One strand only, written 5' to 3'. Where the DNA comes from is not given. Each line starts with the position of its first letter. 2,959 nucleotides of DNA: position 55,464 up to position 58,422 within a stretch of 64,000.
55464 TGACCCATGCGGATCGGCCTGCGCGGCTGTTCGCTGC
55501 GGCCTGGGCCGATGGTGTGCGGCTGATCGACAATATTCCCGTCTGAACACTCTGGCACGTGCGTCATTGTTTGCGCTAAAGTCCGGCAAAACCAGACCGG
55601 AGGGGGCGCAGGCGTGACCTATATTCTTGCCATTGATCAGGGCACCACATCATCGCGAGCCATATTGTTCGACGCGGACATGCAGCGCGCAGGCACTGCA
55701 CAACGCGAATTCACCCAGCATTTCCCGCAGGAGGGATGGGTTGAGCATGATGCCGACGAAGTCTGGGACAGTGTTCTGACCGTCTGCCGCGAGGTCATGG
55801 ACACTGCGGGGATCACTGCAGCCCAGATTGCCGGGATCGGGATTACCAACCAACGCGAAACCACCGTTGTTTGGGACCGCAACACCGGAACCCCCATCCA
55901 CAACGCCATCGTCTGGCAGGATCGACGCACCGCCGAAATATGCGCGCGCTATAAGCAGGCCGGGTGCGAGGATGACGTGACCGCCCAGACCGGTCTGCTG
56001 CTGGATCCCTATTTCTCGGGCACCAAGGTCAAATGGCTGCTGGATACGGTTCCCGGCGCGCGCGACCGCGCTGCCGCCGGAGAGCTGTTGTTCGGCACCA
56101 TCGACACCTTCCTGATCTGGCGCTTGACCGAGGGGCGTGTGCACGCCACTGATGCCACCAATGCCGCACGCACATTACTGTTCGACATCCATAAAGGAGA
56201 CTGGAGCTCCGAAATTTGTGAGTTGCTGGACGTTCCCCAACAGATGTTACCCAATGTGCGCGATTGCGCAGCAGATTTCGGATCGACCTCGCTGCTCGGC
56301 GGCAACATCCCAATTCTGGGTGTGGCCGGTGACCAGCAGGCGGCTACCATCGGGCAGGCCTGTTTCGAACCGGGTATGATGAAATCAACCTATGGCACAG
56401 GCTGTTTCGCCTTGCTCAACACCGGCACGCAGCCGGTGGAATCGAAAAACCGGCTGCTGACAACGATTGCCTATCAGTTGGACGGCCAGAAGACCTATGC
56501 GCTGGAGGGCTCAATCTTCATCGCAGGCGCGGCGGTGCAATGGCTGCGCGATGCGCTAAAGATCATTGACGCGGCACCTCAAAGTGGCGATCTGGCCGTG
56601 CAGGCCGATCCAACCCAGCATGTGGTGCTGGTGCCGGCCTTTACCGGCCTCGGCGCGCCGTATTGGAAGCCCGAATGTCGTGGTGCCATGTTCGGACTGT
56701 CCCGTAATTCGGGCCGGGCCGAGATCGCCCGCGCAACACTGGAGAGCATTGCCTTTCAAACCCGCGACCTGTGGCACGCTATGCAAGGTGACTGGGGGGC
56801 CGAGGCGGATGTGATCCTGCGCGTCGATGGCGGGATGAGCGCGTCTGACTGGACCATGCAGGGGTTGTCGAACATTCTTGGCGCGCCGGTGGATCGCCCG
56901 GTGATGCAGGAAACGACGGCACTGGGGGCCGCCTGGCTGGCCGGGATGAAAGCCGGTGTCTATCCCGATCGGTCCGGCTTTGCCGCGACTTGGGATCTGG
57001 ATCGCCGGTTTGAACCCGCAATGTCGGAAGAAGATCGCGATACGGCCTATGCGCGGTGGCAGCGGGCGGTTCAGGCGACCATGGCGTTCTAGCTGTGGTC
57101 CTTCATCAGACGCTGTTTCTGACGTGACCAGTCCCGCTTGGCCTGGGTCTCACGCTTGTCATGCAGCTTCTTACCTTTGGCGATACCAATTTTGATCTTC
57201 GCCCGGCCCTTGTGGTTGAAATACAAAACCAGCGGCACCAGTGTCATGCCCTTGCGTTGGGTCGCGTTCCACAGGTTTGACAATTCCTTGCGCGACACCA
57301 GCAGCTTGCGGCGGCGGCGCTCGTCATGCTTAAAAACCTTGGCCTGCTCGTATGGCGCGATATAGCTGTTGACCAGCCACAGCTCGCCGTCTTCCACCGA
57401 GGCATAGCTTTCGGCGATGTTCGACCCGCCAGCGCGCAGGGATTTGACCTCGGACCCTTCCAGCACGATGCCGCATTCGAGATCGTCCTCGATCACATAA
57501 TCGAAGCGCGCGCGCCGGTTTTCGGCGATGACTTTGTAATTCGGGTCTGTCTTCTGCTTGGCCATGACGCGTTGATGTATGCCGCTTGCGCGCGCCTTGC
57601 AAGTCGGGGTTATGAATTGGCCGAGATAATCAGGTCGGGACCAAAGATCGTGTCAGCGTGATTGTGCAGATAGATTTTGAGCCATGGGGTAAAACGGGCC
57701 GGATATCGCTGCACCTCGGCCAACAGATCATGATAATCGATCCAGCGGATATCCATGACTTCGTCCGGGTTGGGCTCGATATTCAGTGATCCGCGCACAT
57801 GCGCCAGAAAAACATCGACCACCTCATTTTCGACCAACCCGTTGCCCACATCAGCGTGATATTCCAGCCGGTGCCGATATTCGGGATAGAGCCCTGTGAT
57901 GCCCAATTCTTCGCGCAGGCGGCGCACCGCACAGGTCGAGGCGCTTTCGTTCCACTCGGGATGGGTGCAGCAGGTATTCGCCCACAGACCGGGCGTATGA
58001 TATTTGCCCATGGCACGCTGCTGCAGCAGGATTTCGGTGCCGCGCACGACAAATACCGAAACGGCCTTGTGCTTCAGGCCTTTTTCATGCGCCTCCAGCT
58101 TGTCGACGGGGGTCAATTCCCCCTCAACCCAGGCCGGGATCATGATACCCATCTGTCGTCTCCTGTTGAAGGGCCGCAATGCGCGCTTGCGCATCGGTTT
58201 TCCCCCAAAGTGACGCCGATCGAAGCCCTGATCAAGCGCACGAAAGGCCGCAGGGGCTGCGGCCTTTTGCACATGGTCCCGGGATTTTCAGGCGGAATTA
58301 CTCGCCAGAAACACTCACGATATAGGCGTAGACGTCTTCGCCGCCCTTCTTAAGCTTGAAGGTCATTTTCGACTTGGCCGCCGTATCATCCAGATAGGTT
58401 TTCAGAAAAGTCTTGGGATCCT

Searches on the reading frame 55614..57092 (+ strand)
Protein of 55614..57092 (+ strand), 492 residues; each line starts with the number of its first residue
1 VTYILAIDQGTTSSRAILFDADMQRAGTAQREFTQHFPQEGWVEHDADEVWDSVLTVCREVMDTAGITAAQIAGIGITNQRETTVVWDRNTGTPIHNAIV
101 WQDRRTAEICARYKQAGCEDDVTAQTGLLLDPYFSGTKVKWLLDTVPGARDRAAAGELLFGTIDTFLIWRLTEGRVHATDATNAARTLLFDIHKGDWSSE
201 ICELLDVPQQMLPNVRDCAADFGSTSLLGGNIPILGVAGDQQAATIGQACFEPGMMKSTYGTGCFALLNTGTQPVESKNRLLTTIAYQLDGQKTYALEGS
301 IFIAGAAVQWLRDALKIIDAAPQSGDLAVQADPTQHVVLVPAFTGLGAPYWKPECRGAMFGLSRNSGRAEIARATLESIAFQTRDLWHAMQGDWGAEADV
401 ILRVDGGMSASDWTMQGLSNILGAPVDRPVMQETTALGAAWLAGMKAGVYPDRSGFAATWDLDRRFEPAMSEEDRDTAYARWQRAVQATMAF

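Call 15: search_protein_families(library=pfam, proteins=[window:55614-57092:+], max_evalue=0.001)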
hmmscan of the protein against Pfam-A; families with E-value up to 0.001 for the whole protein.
window:55614-57092:+ (492 aa): 2 families
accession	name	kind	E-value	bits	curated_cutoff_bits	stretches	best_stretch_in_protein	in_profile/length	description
PF00370.27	FGGY_N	-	7e-76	255.5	28.8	1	3-247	1-245/245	FGGY family of carbohydrate kinases, N-terminal domain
PF02782.22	FGGY_C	-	2.2e-38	132.5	27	1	258-446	3-197/198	FGGY family of carbohydrate kinases, C-terminal domain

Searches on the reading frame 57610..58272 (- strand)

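Call 15: search_protein_families(library=pfam, proteins=[window:57610-58272:-], max_evalue=0.001)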
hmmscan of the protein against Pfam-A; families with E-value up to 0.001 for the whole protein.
window:57610-58272:- (220 aa): 1 family
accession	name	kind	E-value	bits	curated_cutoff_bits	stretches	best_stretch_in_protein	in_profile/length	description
PF00293.34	NUDIX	-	3.1e-22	79.4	21.1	1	67-198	2-134/134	NUDIX domain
